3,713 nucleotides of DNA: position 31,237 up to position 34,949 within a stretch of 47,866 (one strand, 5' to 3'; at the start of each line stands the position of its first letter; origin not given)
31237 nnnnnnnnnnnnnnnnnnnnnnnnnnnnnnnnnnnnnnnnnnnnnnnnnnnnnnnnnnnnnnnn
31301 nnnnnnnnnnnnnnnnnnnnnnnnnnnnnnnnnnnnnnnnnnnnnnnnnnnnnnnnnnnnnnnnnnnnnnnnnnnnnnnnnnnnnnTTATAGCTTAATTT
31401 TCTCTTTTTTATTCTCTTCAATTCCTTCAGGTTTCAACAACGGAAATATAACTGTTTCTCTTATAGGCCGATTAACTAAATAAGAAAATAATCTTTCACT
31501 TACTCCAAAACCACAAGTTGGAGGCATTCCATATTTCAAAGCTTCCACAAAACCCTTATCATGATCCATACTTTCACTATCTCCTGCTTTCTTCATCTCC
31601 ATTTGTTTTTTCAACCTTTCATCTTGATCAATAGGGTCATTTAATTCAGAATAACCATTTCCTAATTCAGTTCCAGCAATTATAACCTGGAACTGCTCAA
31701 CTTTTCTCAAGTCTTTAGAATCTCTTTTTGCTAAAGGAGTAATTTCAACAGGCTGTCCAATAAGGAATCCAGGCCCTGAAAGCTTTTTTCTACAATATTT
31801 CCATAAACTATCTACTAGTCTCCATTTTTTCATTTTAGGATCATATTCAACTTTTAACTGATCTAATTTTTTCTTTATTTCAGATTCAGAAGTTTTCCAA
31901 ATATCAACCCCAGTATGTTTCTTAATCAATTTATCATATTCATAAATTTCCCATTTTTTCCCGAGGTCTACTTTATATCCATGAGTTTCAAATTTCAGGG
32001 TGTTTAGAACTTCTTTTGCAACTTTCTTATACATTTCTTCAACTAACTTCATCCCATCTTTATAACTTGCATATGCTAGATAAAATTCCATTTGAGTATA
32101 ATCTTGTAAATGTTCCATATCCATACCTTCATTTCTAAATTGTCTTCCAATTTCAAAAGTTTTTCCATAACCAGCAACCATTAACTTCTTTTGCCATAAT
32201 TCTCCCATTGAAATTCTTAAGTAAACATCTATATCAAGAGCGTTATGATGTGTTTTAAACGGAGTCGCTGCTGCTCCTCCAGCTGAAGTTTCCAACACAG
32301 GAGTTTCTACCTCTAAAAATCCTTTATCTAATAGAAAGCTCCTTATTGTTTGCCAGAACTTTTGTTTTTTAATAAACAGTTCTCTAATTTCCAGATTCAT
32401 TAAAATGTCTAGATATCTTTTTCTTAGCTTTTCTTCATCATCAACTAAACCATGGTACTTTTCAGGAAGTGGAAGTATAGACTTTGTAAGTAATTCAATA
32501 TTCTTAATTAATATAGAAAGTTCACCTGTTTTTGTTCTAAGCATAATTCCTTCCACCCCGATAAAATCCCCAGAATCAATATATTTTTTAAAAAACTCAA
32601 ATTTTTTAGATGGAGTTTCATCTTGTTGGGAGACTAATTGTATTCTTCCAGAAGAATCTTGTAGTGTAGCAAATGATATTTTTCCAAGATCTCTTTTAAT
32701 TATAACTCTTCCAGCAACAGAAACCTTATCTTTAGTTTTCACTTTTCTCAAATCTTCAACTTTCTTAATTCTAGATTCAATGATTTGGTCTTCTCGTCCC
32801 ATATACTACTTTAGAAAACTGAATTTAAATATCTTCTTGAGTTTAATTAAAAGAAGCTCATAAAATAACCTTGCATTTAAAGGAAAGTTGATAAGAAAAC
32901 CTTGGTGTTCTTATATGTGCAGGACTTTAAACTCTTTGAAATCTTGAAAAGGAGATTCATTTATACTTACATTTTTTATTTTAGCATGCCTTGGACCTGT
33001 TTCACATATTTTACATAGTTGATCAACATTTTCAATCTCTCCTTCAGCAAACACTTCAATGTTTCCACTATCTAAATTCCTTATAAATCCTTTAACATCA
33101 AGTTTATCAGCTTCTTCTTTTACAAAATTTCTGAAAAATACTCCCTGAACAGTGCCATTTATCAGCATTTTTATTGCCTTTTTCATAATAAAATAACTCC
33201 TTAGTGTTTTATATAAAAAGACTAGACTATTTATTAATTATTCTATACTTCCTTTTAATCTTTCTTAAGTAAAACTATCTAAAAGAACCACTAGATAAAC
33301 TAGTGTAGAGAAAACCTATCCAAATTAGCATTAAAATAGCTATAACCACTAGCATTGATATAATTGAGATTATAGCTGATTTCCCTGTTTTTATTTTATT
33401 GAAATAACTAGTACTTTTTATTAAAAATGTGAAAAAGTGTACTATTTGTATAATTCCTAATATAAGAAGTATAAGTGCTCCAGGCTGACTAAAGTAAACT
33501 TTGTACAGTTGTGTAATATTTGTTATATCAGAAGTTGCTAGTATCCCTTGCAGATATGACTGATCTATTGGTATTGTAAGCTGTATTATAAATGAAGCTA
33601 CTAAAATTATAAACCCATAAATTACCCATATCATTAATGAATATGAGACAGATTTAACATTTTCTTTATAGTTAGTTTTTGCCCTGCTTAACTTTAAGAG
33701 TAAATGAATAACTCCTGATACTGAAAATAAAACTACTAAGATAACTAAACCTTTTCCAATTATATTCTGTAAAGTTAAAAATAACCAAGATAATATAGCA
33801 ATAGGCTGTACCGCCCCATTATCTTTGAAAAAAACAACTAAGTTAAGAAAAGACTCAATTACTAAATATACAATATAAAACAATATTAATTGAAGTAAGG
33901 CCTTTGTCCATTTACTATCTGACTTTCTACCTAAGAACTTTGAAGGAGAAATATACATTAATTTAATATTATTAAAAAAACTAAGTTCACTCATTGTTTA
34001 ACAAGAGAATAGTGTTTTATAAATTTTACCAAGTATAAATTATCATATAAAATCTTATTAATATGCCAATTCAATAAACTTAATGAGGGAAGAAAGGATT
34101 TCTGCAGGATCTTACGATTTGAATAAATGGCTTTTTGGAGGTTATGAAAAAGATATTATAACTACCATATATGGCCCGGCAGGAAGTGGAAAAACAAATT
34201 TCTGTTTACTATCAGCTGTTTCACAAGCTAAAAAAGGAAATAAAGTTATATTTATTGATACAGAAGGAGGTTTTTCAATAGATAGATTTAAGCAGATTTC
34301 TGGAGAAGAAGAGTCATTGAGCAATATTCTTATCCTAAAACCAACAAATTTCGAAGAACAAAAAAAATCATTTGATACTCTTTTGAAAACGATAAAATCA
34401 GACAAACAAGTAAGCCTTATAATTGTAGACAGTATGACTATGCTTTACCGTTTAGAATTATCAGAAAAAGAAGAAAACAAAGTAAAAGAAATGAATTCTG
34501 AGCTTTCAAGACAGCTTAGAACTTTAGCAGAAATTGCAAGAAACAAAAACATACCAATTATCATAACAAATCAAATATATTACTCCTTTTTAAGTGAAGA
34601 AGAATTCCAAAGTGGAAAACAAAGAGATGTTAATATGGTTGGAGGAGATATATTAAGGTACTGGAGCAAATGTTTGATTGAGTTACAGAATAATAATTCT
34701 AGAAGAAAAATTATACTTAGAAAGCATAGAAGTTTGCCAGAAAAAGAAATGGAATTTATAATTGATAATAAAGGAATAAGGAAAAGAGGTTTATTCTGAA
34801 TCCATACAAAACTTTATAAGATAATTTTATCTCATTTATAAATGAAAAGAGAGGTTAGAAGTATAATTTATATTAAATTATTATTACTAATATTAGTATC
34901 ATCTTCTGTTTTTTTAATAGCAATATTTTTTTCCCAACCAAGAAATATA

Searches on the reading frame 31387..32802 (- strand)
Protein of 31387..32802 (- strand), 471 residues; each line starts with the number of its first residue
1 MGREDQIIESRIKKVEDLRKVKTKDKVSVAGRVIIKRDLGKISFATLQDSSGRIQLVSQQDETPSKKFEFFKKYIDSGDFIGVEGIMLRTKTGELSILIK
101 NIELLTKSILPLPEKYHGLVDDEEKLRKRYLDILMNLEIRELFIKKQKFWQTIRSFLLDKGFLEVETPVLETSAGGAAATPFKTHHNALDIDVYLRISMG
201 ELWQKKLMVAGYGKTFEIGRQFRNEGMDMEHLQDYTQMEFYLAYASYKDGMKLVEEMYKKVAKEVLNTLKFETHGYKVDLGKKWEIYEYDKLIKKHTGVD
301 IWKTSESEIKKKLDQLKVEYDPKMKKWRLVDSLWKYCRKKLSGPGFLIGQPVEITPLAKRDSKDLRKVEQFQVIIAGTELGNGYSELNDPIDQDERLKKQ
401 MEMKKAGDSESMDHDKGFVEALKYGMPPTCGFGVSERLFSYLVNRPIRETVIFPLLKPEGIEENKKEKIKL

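Call 83: search_protein_families(library=pfam, proteins=[window:31387-32802:-], max_evalue=0.001)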
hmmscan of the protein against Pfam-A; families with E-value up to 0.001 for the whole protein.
window:31387-32802:- (471 aa): 3 families
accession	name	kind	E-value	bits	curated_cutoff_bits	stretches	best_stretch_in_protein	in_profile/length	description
PF00152.25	tRNA-synt_2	-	4.8e-69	233.2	25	1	122-455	2-306/308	tRNA synthetases class II (D, K and N)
PF01336.31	tRNA_anti-codon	-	1.7e-15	57.1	27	1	27-105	1-75/75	OB-fold nucleic acid binding domain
PF01409.25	tRNA-synt_2d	-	2.9e-05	24.1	19.8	1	192-272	80-163/246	tRNA synthetases class II core domain (F)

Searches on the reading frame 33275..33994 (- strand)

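Call 83: search_protein_families(library=pfam, proteins=[window:33275-33994:-], max_evalue=0.001)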
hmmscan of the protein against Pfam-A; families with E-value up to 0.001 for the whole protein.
window:33275-33994:- (239 aa): 1 family
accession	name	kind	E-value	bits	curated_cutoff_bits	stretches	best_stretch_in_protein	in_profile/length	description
PF04893.22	Yip1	-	1.4e-05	25.5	28.6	1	13-224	3-171/173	Yip1 domain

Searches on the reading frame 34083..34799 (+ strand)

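Call 83: search_protein_families(library=pfam, proteins=[window:34083-34799:+], max_evalue=0.001)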
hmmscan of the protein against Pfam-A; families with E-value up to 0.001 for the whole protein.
window:34083-34799:+ (238 aa): 12 families
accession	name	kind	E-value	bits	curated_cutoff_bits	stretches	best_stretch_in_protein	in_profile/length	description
PF08423.17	Rad51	-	4.6e-30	105.1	22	1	5-233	7-242/244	Rad51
PF00154.27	RecA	-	1.1e-14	55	27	1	4-167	31-190/262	recA bacterial DNA recombination protein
PF13479.12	AAA_24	-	2.2e-09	37.9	27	1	27-135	5-90/195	AAA domain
PF06745.19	ATPase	-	2.5e-09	37.3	26.6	1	12-233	7-225/231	KaiC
PF01637.24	ATPase_2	-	6.2e-09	36.4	33.2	1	22-137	18-135/225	ATPase domain predominantly from Archaea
PF03796.21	DnaB_C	-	1e-07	32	27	1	71-166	91-179/255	DnaB-like helicase C terminal domain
PF13481.12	AAA_25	-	2e-07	31.3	27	1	15-146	23-174/195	AAA domain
PF05707.18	Zot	-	2.2e-06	27.7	20.3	1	28-142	4-105/197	Zonular occludens toxin (Zot)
PF02283.22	CobU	-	5e-05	23.4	27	1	28-173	2-133/168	Cobinamide kinase / cobinamide phosphate guanyltransferase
PF01656.29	CbiA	-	0.00015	22.1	25.4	1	27-157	2-115/125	CobQ/CobB/MinD/ParA nucleotide binding domain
PF25199.1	nSTAND_NTPase5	-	0.00034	20.9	34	0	24-112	41-128/145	Novel STAND NTPase 5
PF13401.12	AAA_22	-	0.00066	20.4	27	0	26-162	7-121/130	AAA domain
